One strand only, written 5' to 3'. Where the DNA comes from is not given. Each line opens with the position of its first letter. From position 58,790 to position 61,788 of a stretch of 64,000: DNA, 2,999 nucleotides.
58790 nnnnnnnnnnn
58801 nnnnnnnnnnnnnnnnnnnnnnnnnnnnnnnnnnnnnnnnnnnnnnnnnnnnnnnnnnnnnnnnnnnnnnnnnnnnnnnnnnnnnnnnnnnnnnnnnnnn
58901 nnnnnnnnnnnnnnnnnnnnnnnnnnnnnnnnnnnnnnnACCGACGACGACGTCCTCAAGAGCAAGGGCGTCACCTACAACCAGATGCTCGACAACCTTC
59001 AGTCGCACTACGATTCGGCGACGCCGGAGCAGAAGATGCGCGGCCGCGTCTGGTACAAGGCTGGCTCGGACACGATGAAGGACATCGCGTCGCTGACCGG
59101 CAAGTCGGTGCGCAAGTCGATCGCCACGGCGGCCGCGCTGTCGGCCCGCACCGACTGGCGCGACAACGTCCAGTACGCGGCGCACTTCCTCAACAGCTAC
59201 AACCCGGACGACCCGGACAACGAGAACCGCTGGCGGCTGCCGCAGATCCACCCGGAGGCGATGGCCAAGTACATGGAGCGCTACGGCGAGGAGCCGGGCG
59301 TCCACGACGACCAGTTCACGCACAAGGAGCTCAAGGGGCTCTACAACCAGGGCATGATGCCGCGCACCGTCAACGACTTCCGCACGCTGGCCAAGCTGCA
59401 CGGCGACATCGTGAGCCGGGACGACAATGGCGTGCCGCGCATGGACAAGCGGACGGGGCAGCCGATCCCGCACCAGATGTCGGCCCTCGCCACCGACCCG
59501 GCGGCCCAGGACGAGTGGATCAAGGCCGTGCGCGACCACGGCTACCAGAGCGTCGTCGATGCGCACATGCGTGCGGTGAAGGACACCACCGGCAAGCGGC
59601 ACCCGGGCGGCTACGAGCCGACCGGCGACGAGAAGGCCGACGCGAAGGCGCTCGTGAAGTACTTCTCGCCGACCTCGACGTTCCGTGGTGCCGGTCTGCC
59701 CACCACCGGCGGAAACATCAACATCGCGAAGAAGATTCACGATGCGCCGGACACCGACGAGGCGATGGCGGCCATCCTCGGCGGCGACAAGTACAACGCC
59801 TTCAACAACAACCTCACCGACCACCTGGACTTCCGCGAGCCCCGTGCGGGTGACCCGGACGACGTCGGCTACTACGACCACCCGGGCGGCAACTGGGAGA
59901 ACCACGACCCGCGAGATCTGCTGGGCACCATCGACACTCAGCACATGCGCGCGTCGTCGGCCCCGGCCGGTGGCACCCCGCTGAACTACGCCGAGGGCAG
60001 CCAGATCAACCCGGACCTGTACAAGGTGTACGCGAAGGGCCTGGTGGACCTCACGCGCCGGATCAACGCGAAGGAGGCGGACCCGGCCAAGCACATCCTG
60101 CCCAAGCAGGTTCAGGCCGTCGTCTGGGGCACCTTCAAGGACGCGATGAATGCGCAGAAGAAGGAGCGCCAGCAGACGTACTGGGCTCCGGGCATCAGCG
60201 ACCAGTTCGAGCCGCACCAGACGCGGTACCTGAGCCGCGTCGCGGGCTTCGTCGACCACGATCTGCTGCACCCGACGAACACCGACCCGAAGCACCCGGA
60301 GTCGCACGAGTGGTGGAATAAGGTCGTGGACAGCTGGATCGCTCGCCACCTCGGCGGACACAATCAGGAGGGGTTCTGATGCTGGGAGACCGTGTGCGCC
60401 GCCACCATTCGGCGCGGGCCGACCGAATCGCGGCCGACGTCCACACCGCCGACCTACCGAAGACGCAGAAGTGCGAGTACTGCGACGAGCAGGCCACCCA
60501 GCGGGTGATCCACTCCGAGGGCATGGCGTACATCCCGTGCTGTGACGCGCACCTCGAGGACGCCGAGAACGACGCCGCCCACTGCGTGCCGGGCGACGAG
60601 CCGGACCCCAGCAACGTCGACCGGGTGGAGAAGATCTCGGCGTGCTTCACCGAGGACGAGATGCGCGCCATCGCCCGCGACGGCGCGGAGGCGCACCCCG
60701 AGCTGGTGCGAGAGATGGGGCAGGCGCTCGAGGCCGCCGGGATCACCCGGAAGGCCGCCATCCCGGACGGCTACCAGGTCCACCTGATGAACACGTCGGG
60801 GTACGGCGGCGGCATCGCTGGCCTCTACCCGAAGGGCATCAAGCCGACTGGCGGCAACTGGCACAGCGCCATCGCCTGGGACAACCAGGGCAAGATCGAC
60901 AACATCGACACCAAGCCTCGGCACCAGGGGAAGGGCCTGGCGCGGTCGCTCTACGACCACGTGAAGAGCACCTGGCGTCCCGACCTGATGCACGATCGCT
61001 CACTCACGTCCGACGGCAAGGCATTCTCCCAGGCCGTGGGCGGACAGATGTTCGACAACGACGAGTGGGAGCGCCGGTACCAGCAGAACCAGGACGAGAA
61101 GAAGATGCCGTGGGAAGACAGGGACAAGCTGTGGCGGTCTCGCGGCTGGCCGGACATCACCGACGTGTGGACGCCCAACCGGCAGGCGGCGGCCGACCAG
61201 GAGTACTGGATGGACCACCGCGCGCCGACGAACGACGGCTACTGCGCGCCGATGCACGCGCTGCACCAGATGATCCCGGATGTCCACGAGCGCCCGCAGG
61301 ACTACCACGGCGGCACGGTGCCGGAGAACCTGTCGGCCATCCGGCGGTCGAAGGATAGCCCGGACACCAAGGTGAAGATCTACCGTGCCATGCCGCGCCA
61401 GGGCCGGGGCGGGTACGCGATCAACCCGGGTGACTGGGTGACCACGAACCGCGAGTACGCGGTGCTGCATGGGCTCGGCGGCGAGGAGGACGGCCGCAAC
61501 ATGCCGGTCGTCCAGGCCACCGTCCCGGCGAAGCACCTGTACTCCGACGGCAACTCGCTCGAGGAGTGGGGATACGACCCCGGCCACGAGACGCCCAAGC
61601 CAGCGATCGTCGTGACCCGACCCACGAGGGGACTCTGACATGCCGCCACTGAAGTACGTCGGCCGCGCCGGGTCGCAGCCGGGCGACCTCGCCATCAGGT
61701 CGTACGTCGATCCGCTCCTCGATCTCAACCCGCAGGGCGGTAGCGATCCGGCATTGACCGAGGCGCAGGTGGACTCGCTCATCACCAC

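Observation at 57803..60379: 858-aa HExxH (zincin-like) multidomain protein downstream of the big fibre, possible injected polyvalent-type protein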

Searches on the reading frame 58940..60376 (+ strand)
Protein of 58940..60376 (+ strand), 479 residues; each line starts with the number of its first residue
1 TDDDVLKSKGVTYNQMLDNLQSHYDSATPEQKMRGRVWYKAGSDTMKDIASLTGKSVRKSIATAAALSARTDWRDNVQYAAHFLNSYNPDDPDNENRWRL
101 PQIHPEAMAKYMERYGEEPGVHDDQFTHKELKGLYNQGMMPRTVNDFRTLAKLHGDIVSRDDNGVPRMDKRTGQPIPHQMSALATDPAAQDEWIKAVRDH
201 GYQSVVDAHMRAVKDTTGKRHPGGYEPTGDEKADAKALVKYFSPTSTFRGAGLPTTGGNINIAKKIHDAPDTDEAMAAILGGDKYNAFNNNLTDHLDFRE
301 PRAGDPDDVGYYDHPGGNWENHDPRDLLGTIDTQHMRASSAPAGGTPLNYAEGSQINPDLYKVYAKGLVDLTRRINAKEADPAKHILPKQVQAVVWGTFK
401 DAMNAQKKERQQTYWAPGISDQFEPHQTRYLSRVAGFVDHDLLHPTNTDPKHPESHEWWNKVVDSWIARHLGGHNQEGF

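Call 35: find_homologous_proteins(query=window:58940-60376:+, max_evalue=0.001)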
Query window:58940-60376:+: 7057 candidates shared short words with the query, none scored E <= 0.001.

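Call 40: search_dna_similar(query=window:58940-60376:+, collection=phages, mode=protein, max_rows=40, max_evalue=0.001)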
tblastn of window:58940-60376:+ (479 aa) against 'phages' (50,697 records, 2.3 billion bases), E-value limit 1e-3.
Records with a match: 226; places in all: 226; records where one place covers at least 80% of the query: 9.
Best place of each record, by identity: >=99% 2; <60% 224.
By first word of the organism name: Mycobacterium 207; Gordonia 16; Rhodococcus 2; Mycolicibacterium 1.
By host as written in the record: Mycobacterium smegmatis mc2 155 160; Mycobacterium smegmatis mc#155 23; Gordonia terrae 3612 14; Mycobacterium sp. 7; Mycobacterium smegmatis mc2155 4; - 4; Mycobacterium smegmatius mc2 155 3; Rhodococcus equi 2; and 6 more.
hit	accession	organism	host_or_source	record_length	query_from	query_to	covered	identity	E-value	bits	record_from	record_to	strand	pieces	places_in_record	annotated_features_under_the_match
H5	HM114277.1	Rhodococcus phage E3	Rhodococcus equi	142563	1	479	100%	100.0%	0e+0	998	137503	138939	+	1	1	gp205: structural protein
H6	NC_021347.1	Rhodococcus phage E3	Rhodococcus equi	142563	1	479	100%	100.0%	0e+0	998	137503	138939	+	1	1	gp205: structural protein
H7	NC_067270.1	Mycobacterium phage I3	Mycobacterium smegmatis SN2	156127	3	470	98%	41.2%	3e-95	321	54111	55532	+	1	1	110: hypothetical protein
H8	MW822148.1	Mycobacterium phage I3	Mycobacterium smegmatis SN2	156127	3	470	98%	41.2%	3e-95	321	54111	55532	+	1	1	110: hypothetical protein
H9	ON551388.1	Mycolicibacterium phage Kashi_SSH1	Mycolicibacterium smegmatis MC2 155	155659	3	470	98%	41.2%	3e-95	320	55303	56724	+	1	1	hypothetical protein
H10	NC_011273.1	Mycobacterium phage Myrna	Mycobacterium smegmatis str. MC2 155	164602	6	410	85%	31.9%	3e-50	190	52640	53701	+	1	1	102: gp102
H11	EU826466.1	Mycobacterium phage Myrna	Mycobacterium sp.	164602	6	410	85%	31.9%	3e-50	190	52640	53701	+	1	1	102: hypothetical protein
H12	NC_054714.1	Mycobacterium phage Phabba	Mycobacterium smegmatis mc2 155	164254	6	401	83%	32.4%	4e-51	192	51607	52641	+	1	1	hypothetical protein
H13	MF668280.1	Mycobacterium phage Phabba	Mycobacterium smegmatis mc2 155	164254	6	401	83%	32.4%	4e-51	192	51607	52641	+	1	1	hypothetical protein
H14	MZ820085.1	Mycobacterium phage ScoobyDoobyDoo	Mycobacterium smegmatis mc2 155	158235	5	471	64%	31.9%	8e-16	149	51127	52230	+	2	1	97: hypothetical protein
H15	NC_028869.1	Mycobacterium phage HyRo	Mycobacterium smegmatis mc2 155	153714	5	408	51%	36.9%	2e-17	164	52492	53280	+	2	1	hypothetical protein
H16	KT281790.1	Mycobacterium phage HyRo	Mycobacterium smegmatis mc2 155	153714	5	408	51%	36.9%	2e-17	164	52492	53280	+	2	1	hypothetical protein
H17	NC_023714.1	Mycobacterium phage LinStu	Mycobacterium smegmatis mc2 155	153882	5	408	51%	36.9%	2e-17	164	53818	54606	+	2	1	104: hypothetical protein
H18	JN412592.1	Mycobacterium phage LinStu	Mycobacterium smegmatis mc2 155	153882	5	408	51%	36.9%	2e-17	164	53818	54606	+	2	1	104: hypothetical protein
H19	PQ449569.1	Mycobacterium phage JayJay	Mycobacterium smegmatis mc2155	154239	5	408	51%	36.9%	2e-17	164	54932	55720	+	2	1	110: hypothetical protein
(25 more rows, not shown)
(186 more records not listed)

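Call 43: get_annotated_region(hit=H7, flank=8000)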
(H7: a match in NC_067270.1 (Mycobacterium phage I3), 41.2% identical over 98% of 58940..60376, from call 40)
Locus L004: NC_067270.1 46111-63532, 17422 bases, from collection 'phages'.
description: Bixzunavirus I3, complete genome.
organism: Mycobacterium phage I3 (NCBI taxid 2994057)
taxonomy: Viruses; Duplodnaviria; Heunggongvirae; Uroviricota; Caudoviricetes; Ceeclamvirinae; Bixzunavirus; Bixzunavirus I3
host: Mycobacterium smegmatis SN2; source: -; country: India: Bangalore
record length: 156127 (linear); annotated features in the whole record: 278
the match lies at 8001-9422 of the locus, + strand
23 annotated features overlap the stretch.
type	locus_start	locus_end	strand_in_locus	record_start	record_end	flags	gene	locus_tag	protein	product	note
CDS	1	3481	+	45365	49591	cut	103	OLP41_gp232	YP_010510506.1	hypothetical protein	-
CDS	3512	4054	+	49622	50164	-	104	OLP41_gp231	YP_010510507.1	hypothetical protein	-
CDS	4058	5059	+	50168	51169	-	105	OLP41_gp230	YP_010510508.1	major head protein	-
CDS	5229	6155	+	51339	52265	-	106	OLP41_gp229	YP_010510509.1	HNH endonuclease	-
CDS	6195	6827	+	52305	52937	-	107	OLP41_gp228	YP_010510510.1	hypothetical protein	-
CDS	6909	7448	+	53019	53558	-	108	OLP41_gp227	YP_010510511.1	head fiber protein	-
CDS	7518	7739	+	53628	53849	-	109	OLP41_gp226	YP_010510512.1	hypothetical protein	-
CDS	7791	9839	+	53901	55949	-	110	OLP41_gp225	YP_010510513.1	hypothetical protein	-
CDS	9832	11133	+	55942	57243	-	111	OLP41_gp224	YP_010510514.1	hypothetical protein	-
CDS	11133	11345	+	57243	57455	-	112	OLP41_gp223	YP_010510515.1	hypothetical protein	-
CDS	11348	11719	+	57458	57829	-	113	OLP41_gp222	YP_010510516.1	membrane protein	-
CDS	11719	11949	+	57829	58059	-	114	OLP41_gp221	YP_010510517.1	hypothetical protein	-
CDS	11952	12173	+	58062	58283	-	115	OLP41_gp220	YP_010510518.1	hypothetical protein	-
CDS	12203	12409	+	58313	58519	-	116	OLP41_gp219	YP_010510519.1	hypothetical protein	-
CDS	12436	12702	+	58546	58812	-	117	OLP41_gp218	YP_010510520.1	hypothetical protein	-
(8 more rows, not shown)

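Call 45: get_annotated_region(hit=H10, flank=7000)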
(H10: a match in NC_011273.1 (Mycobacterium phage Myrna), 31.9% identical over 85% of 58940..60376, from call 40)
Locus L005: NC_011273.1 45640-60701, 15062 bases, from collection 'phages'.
description: Mycobacterium phage Myrna, complete genome.
organism: Mycobacterium phage Myrna (NCBI taxid 546805)
taxonomy: Viruses; Duplodnaviria; Heunggongvirae; Uroviricota; Caudoviricetes; Ceeclamvirinae; Myrnavirus; Myrnavirus myrna
host: Mycobacterium smegmatis str. MC2 155; source: -; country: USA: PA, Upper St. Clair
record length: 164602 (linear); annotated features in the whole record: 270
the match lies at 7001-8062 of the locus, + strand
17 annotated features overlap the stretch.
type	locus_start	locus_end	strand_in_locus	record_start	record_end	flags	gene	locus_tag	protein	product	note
CDS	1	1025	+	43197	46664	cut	96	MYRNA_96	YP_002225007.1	gp96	-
CDS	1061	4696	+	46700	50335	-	97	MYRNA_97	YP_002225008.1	gp97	tape measure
CDS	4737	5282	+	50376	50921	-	98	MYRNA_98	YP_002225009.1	gp98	-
CDS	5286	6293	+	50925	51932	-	99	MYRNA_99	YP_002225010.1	major head protein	-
CDS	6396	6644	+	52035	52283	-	100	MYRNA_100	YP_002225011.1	gp100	-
CDS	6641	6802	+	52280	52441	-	101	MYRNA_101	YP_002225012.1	gp101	-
CDS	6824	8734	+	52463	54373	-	102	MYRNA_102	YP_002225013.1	gp102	-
CDS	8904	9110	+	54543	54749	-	103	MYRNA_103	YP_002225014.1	gp103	-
CDS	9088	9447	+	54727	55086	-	104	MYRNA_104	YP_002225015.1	gp104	-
CDS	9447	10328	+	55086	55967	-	105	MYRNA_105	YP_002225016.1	gp105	-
CDS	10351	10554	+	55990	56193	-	106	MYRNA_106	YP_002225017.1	gp106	-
CDS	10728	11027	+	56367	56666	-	107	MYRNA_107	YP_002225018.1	gp107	-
CDS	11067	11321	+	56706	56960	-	108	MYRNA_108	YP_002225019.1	gp108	-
CDS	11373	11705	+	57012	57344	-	109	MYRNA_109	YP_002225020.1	gp109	-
CDS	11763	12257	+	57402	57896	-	110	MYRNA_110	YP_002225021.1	gp110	-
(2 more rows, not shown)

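Call 67: find_homologous_proteins(query=A2, max_evalue=0.001)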
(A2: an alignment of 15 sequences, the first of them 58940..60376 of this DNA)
Query A2 (15 sequences) (479 aa, profile of the alignment): 3 proteins with E <= 0.001 among 8000 candidates.
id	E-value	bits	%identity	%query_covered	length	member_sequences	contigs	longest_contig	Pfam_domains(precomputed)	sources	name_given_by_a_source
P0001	5.1e-124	433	94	100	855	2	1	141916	PF23802.2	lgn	-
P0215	2.5e-78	282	30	15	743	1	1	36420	PF23802.2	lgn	-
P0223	5.1e-15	74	30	8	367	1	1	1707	PF23802.2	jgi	jgi:hypothetical protein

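Call 81: predict_structure(alignment_id=A3)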
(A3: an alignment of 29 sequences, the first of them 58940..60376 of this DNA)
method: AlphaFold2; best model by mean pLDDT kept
length: 479 residues; sequences in the alignment: 29
mean_pLDDT: 69.2   pTM: 0.63
mean pLDDT of the five models: 69.2, 67.0, 65.4, 65.0, 64.8
residues with pLDDT >= 90: 121; 70-90: 113; 50-70: 132; < 50: 113
segments of 3 or more residues with pLDDT < 50: 120-126, 138-141, 177-185, 218-225, 238-256, 415-452, 470-479
pLDDT, mean of each block of 10 residues (from residue 1): 71 93 94 91 94 95 89 82 84 57 56 64 49 51 56 60 60 48 52 61 54 49 50 55 42 55 93 94 91 84 73 87 89 89 78 64 93 96 91 94 81 50 36 36 43 52 56 38
secondary structure, 60 per line:
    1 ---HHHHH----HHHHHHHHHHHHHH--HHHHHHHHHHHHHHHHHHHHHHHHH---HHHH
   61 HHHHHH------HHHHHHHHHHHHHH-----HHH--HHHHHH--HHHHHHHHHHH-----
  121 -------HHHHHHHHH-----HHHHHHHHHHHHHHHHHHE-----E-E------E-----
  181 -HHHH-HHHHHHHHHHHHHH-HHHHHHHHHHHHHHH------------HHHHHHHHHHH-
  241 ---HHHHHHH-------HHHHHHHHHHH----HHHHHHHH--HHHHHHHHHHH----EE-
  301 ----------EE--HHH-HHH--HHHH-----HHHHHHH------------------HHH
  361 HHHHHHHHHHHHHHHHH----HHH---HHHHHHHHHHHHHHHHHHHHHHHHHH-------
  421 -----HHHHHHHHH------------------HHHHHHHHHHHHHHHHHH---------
elements in order: H4-8 H13-26 H29-53 H57-66 H73-86 H97-102 H105-115 H128-136 H142-159 H182-185 H187-200 H202-216 H229-239 H244-250 H258-268 H273-280 H283-293 H324-327 H333-339 H358-377 H388-413 H426-434 H453-470

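Call 95: search_solved_structures(query=A3, max_evalue=10, show_alignments=4)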
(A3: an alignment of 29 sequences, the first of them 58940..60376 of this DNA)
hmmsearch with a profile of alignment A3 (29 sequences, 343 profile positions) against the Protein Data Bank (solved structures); distinct sequences matched with E-value up to 10: 2.
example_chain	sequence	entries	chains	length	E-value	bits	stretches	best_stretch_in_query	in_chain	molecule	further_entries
4ce4_0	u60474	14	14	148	0.13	15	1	62-124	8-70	MRPL27 | MITORIBOSOMAL PROTEIN BL27M, MRPL27 | Mitochondrial ribosomal protein L27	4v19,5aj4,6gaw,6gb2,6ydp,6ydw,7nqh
7ane_f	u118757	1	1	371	4.1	10.1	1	38-76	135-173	uS11m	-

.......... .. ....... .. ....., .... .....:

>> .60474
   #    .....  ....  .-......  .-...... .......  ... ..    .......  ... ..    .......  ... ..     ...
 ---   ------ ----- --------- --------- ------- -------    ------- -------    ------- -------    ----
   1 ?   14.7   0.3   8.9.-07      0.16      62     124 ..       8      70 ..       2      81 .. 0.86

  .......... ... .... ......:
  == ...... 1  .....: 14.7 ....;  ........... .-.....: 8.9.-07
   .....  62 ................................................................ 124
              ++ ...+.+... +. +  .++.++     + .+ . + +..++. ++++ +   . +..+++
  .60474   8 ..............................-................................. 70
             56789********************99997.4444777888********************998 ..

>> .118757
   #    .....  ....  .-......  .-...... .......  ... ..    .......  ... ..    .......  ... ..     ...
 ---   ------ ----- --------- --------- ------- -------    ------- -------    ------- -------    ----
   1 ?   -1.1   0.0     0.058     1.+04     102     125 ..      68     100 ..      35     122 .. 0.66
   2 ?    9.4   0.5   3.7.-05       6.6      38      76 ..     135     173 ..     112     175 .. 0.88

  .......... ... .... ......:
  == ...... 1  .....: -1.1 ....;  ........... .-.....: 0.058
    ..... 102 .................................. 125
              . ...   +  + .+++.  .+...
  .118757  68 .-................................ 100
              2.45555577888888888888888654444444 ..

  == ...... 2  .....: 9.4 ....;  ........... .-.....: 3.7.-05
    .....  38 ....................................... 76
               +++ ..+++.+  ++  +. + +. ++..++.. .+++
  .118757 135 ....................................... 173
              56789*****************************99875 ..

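Call 113: search_protein_families(library=pfam, alignment_id=A3, max_evalue=10)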
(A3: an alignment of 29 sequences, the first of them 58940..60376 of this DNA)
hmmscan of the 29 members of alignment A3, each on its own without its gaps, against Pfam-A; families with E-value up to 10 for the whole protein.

A. member 1, window:58940-60376:+ (479 aa): 4 families
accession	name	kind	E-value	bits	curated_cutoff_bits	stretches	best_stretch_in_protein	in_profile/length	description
PF23802.1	DUF7178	-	8.6e-18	65.4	27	1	5-86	4-85/193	Family of unknown function (DUF7178)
PF09740.14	DUF2043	-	0.03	15.4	25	1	153-166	90-103/106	Uncharacterized conserved protein (DUF2043)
PF09968.15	DUF2202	-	0.054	13.7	22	1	102-138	39-78/162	Uncharacterized protein domain (DUF2202)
PF21629.2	Bleomycin_resist_prot_dom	-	0.11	13.3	27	1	136-166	5-35/63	Bleomycin resistance protein domain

B. families by the number of members that match (of 29 scanned): 42 families (the first 25 are shown)
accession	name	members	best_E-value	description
PF23802.1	DUF7178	29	4.8e-38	Family of unknown function (DUF7178)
PF21349.2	RUBY_RBDX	12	0.00036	Rubrerythrin, rubredoxin-like domain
PF22795.1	DUF4796_N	8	0.3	DUF4796 N-terminal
PF03119.21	DNA_ligase_ZBD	6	2.5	NAD-dependent DNA ligase C4 zinc finger domain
PF12773.13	DZR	5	0.014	Double zinc ribbon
PF18912.6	DZR_2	5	0.031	Double zinc ribbon domain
PF11781.13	Zn_ribbon_RRN7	4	0.16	Zinc-finger of RNA-polymerase I-specific TFIIB, Rrn7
PF24859.1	FdhE_central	4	0.18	FdhE, central domain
PF24460.1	DUF7575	4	2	Domain of unknown function (DUF7575)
PF01690.22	PLRV_ORF5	3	0.00028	Potato leaf roll virus readthrough protein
PF08273.17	Zn_Ribbon_Prim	3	0.16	Zinc-binding domain of primase-helicase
PF12172.15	zf-ChsH2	3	0.37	ChsH2, rubredoxin-like zinc ribbon domain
PF23146.2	Zf_IFT144_1st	3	0.98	IFT144, first zinc finger domain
PF19335.5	HMBD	3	1.8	Heavy metal binding domain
PF09968.15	DUF2202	2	0.025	Uncharacterized protein domain (DUF2202)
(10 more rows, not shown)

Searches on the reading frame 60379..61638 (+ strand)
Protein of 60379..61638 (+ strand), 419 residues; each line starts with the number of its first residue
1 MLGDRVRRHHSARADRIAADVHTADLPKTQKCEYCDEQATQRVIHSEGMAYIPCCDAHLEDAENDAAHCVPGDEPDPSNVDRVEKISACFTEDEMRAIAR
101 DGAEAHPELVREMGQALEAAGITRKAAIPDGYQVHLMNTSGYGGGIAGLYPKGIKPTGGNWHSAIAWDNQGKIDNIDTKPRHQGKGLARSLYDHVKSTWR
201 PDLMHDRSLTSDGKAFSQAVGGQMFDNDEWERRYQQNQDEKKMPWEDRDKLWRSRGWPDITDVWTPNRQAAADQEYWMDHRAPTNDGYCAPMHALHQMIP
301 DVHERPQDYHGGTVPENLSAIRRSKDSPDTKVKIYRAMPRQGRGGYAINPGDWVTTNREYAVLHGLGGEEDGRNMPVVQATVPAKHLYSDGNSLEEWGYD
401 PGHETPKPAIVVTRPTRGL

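Call 3: search_protein_families(library=pfam, proteins=[window:60379-61638:+], max_evalue=0.1)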
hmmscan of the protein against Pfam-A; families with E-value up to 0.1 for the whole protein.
window:60379-61638:+ (419 aa): 2 families
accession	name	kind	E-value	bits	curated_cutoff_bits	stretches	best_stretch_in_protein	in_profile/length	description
PF13673.13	Acetyltransf_10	-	0.025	15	23.6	1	163-206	44-87/128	Acetyltransferase (GNAT) domain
PF00583.31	Acetyltransf_1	-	0.031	15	20.7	1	167-196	54-85/116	Acetyltransferase (GNAT) family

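Call 4: search_protein_families(library=phrogs, proteins=[window:60379-61638:+], max_evalue=0.01)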
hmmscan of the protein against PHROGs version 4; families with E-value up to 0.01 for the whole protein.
window:60379-61638:+ (419 aa): 1 family
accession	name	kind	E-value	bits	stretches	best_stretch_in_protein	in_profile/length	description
phrog_2579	-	DNA, RNA and nucleotide metabolism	4.4e-190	633.6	2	166-411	220-472/472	ParB C-terminal domain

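Call 32: search_protein_families(library=ncbifam, proteins=[window:60379-61638:+], max_evalue=0.1)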
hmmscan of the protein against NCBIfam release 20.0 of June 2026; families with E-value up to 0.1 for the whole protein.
window:60379-61638:+ (419 aa): 1 family
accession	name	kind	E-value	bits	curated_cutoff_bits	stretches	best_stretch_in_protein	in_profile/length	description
NF000487.1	stat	exception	0.057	12.9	420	1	163-196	97-130/189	streptothricin N-acetyltransferase STAT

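Call 33: search_protein_families(library=padloc, proteins=[window:60379-61638:+], max_evalue=0.1)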
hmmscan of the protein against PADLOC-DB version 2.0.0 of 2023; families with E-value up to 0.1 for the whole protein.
window:60379-61638:+ (419 aa): 0 families

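Call 73: search_solved_structures(query=window:60379-61635:+, max_evalue=10, show_alignments=2)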
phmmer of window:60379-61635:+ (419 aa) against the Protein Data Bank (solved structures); distinct sequences matched with E-value up to 10: 1.
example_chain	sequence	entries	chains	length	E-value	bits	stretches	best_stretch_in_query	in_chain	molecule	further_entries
7jh3_A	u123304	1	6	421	1.3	10.9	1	305-366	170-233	4-aminobutyrate aminotransferase PuuE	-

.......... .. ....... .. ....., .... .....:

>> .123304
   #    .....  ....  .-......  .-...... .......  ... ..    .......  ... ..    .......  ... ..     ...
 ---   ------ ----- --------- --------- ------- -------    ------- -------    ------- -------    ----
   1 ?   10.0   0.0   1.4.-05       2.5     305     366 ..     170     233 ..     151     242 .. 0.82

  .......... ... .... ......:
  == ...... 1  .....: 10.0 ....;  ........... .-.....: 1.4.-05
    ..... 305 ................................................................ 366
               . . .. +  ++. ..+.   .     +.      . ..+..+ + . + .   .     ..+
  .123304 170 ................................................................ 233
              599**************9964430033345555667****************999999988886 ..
